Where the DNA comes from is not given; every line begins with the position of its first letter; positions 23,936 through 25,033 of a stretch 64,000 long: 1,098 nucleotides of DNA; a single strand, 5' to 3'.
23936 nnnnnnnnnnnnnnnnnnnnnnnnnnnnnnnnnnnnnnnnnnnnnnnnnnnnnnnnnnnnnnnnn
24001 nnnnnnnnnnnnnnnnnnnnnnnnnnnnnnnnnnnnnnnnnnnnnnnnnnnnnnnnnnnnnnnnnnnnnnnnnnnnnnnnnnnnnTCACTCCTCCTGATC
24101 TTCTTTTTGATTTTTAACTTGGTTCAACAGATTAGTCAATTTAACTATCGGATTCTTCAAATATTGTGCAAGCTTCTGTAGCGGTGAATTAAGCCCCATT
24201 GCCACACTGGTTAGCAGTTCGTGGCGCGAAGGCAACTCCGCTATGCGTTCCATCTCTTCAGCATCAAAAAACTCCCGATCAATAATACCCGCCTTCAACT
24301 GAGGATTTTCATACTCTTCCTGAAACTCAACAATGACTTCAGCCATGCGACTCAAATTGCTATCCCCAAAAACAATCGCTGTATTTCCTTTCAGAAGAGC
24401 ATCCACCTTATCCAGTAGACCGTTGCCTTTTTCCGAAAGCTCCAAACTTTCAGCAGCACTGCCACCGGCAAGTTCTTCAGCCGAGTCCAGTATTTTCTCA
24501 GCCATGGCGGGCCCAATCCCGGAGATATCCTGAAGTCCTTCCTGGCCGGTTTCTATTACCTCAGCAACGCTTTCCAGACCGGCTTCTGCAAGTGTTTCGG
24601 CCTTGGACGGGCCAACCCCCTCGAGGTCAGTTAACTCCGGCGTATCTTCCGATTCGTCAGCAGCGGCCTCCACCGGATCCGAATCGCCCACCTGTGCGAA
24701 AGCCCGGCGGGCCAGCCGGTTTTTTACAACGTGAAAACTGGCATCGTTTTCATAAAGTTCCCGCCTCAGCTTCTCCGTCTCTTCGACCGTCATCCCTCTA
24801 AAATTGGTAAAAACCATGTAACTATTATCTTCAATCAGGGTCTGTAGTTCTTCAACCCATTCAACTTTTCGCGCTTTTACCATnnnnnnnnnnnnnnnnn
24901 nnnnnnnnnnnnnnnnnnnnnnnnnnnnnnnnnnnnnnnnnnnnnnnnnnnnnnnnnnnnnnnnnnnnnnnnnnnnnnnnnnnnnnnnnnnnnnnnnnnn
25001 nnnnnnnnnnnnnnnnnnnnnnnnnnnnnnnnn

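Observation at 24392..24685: Ribosomal protein uL10 carries an internal ~98-aa insertion with two helix-hairpin-helix motifs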

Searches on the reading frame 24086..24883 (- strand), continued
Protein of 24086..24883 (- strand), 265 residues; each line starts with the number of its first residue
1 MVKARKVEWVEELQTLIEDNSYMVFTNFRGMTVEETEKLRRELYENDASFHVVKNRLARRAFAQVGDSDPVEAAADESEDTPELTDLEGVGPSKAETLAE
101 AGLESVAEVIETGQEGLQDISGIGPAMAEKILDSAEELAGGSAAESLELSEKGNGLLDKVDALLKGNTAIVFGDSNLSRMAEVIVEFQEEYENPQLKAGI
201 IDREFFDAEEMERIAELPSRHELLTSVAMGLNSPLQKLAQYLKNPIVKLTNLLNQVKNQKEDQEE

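Call 52: fold_search(model_id=the predicted structure, library=pdb)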
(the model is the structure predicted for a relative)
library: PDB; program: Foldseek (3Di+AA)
matches with E <= 10: 458; with E <= 0.001: 36
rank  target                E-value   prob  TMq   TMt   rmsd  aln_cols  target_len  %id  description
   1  8fmw_AJ               3.2e-08  1.00  0.49  0.77   7.3       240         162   18  The structure of a hibernating ribosome in the Lyme disease pathogen (released 2023-11-08)
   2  1zax_A                4.3e-08  1.00  0.46  0.67  11.3       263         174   21  Ribosomal Protein L10-L12(NTD) Complex, Space Group P212121, Form B (released 2005-07-12)
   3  9a2j_MODEL_1_A        4.6e-08  1.00  0.47  0.73   8.9       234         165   15  Model of E. coli RplJ by in-cell photo-crosslinking MS and deep learning (released 2023-02-24)
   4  1zav_A                8.2e-08  1.00  0.46  0.66  11.0       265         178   21  Ribosomal Protein L10-L12(NTD) Complex, Space Group P21 (released 2005-07-12)
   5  8uu8_I                7.8e-07  1.00  0.41  0.81   9.6       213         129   19  Cryo-EM structure of the Listeria innocua 70S ribosome (head-swiveled) in complex with HflXr and pe/E-tRNA (structure  (released 2024-02-28)
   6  4ybb_DI               9.3e-07  1.00  0.44  0.83   8.6       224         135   16  High-resolution structure of the Escherichia coli ribosome (released 2015-03-18)
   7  8fn2_J                1.2e-06  1.00  0.43  0.85   7.5       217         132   15  The structure of a 50S ribosomal subunit in the Lyme disease pathogen Borreliella burgdorferi (released 2023-11-08)
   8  4v6n_AJ               1.3e-06  1.00  0.43  0.67   8.5       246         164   16  Structural characterization of mRNA-tRNA translocation intermediates (50S ribosome of class2 of the six classes) (released 2014-07-09)
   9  6gb2_BJ               1.3e-06  1.00  0.43  0.53   9.6       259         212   11  Unique features of mammalian mitochondrial translation initiation revealed by cryo-EM. This file contains the 39S rib (released 2018-08-08)
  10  5kcr_1J               1.7e-06  1.00  0.42  0.79  10.2       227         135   16  Cryo-EM structure of the Escherichia coli 70S ribosome in complex with antibiotic Avilamycin C, mRNA and P-site tRNA  (released 2016-08-17)
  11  6zm5_I                2.0e-06  1.00  0.42  0.52   7.9       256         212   12  Human mitochondrial ribosome in complex with OXA1L, mRNA, A/A tRNA, P/P tRNA and nascent polypeptide (released 2021-01-13)
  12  5mmi_I                2.7e-06  1.00  0.45  0.84   5.4       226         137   15  Structure of the large subunit of the chloroplast ribosome (released 2017-01-11)
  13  7po4_I                2.8e-06  1.00  0.41  0.52   9.5       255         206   11  Assembly intermediate of human mitochondrial ribosome large subunit (largely unfolded rRNA with MALSU1, L0R8F8 and ACP (released 2022-06-15)
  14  5o60_I                3.0e-06  1.00  0.45  0.90   2.0       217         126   18  Structure of the 50S large ribosomal subunit from Mycobacterium smegmatis (released 2017-07-12)
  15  7o9m_I                6.1e-06  1.00  0.43  0.54   8.8       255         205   11  Human mitochondrial ribosome large subunit assembly intermediate with MTERF4-NSUN4, MRM2, MTG1 and the MALSU module (released 2021-06-30)
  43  3jsy_A                2.4e-03  1.00  0.39  0.48   9.4       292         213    9  N-terminal fragment of ribosomal protein L10 from Methanococcus jannaschii (released 2010-05-26)
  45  3jsy_B                4.0e-03  1.00  0.31  0.40  10.1       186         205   12  N-terminal fragment of ribosomal protein L10 from Methanococcus jannaschii (released 2010-05-26)
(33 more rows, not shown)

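Call 63: search_protein_families(library=pfam, proteins=[P0241, P0242], max_evalue=0.00001)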
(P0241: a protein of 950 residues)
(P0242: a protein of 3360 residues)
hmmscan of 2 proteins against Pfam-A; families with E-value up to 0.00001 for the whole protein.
P0241 (950 aa): 20 families
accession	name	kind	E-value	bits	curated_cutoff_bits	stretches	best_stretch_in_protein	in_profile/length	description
PF14520.12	HHH_5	-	4e-98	322.3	27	7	100-155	2-57/57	Helix-hairpin-helix domain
PF21180.3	TOP6A-Spo11_Toprim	-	1.6e-54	184.9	24.1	1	774-944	1-170/170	Topoisomerase 6 subunit A/Spo11, Toprim domain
PF00633.29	HHH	-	1.3e-43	145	24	0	123-151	1-29/30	Helix-hairpin-helix motif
PF12826.13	HHH_2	-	2.9e-34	117.5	27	0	107-150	10-52/64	Helix-hairpin-helix motif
PF10391.15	DNA_pol_lambd_f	-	1.3e-31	108.6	29.8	0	458-488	8-38/51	Fingers domain of DNA polymerase lambda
PF11731.14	Cdd1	-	1.8e-29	102.2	25.5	0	235-276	3-44/86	Pathogenicity locus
PF14229.12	DUF4332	-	4.1e-25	88.8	23.2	0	370-425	43-98/122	Domain of unknown function (DUF4332)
PF25453.1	DUF7898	-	4.1e-22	78.8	27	0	177-207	12-42/80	Domain of unknown function (DUF7898)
PF04406.19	TP6A_N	-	4.1e-20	71.8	26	1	667-725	4-62/62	Type IIB DNA topoisomerase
PF12836.13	HHH_3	-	2.7e-18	66.2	27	0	129-185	10-60/65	Helix-hairpin-helix motif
PF21176.3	RecR_HhH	-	2.5e-14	53.2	27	0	99-116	5-22/45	RecR, helix-hairpin-helix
PF02961.22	SAM_BAF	-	1.1e-13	51.9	25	0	449-478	16-45/88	Barrier to autointegration factor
PF21999.2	IMS_HHH_1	-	2.5e-13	50.7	27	0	34-79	1-44/53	DNA polymerase-iota, thumb domain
PF03118.21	RNA_pol_A_CTD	-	2e-12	47.1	23.8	0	40-81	21-62/67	Bacterial RNA polymerase, alpha chain C terminal domain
PF11798.14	IMS_HHH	-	1.6e-11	44.2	24.4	0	203-221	12-29/32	IMS family HHH motif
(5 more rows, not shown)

P0242 (3360 aa): 11 families
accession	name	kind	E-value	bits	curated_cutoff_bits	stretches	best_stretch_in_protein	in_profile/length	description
PF14520.12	HHH_5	-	1.5e-70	234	27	6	2827-2876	7-56/57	Helix-hairpin-helix domain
PF00633.29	HHH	-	1.3e-26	91.5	24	1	2846-2873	2-29/30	Helix-hairpin-helix motif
PF01551.29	Peptidase_M23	-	8.4e-22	77.6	28.7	1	2674-2763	2-91/96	Peptidase family M23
PF12826.13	HHH_2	-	6.5e-19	68.3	27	0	3006-3048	8-49/64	Helix-hairpin-helix motif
PF11731.14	Cdd1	-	1.5e-14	54.3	25.5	0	3000-3035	5-40/86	Pathogenicity locus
PF21999.2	IMS_HHH_1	-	1.7e-14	54.5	27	0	3104-3134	3-33/53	DNA polymerase-iota, thumb domain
PF10391.15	DNA_pol_lambd_f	-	8e-14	51.6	29.8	0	3006-3030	6-30/51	Fingers domain of DNA polymerase lambda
PF01476.26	LysM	-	2.9e-12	46.8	20.9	0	3271-3316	1-40/43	LysM domain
PF12836.13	HHH_3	-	1.4e-06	28.7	27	0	2851-2873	10-32/65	Helix-hairpin-helix motif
PF20582.4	UPF0758_N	-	2.2e-06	28.1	27.1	0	3019-3047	50-76/77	UPF0758 N-terminal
PF00730.31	HhH-GPD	-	4.7e-06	27.3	26.2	0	3015-3066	19-74/108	HhH-GPD superfamily base excision DNA repair protein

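Call 66: find_related_loci(query=A2, collection=metagenome_contigs, flank=3000)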
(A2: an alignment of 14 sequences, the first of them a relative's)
Query A2 (265 aa) in metagenome_contigs; peptide patterns used: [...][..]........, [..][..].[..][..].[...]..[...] (x = any residue, [..] = any of these).
600 stretches matched a pattern (row limit reached: there are more); 400 encode a relative of the query (tblastn E <= 1e-3); the best 80 are kept; 80 distinct loci.
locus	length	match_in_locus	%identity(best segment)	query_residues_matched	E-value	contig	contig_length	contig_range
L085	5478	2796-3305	37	1-260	1e-17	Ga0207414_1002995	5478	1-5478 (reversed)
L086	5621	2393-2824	37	28-261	2e-15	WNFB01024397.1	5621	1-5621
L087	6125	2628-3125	37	3-261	4e-15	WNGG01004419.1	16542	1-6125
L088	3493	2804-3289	32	10-261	8e-15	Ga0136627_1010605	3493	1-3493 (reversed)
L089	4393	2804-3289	32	10-261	2e-14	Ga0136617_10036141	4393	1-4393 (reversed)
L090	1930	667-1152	32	10-261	2e-14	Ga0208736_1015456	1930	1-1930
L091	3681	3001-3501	34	6-263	3e-14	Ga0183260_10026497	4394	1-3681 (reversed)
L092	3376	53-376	32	151-261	3e-14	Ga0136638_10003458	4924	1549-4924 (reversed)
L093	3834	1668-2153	32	10-261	4e-14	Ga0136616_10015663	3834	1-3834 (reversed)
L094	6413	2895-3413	35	1-264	6e-14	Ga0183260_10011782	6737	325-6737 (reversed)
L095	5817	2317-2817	35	6-261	7e-14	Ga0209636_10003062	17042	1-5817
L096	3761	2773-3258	32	10-261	7e-14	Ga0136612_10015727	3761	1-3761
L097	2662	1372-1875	32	6-263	1e-13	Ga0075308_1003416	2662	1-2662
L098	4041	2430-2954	30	1-265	1e-13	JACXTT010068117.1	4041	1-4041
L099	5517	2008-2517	32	6-265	2e-13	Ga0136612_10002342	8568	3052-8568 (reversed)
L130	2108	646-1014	35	3-109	7e-12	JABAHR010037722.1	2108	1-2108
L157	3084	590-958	32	6-109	3e-11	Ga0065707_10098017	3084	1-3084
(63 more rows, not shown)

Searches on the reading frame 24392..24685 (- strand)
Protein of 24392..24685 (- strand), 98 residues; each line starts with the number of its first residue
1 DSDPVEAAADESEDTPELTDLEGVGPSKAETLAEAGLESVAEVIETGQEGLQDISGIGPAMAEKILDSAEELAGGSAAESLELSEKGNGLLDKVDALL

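Call 3: search_protein_families(library=pfam, proteins=[window:24392-24685:-], max_evalue=1)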
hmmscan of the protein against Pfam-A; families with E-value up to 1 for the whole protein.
seq(98 aa): 12 families
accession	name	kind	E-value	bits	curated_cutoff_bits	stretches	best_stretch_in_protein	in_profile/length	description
PF14520.12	HHH_5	-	1.5e-16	61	27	2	17-70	3-56/57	Helix-hairpin-helix domain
PF00633.29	HHH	-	7.2e-11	41.8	24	2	48-67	10-29/30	Helix-hairpin-helix motif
PF10391.15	DNA_pol_lambd_f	-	1.7e-05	25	29.8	1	22-48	7-33/51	Fingers domain of DNA polymerase lambda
PF14716.13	HHH_8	-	4.7e-05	24.1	30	1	37-67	37-66/73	Helix-hairpin-helix domain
PF11731.14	Cdd1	-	6.5e-05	23.5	25.5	1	14-45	4-35/86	Pathogenicity locus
PF12826.13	HHH_2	-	0.00017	22.1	27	1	23-67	10-53/64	Helix-hairpin-helix motif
PF12836.13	HHH_3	-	0.00083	19.9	27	1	50-67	15-32/65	Helix-hairpin-helix motif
PF11798.14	IMS_HHH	-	0.0016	19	24.4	0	17-36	12-31/32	IMS family HHH motif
PF00570.28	HRDC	-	0.0097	16.3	23.8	0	34-65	29-60/68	HRDC domain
PF02961.22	SAM_BAF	-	0.054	14.4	25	0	17-44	19-46/88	Barrier to autointegration factor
PF00416.27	Ribosomal_S13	-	0.16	12.8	31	0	50-70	16-36/128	Ribosomal protein S13/S18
PF21999.2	IMS_HHH_1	-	0.19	12.7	27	1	20-54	2-36/53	DNA polymerase-iota, thumb domain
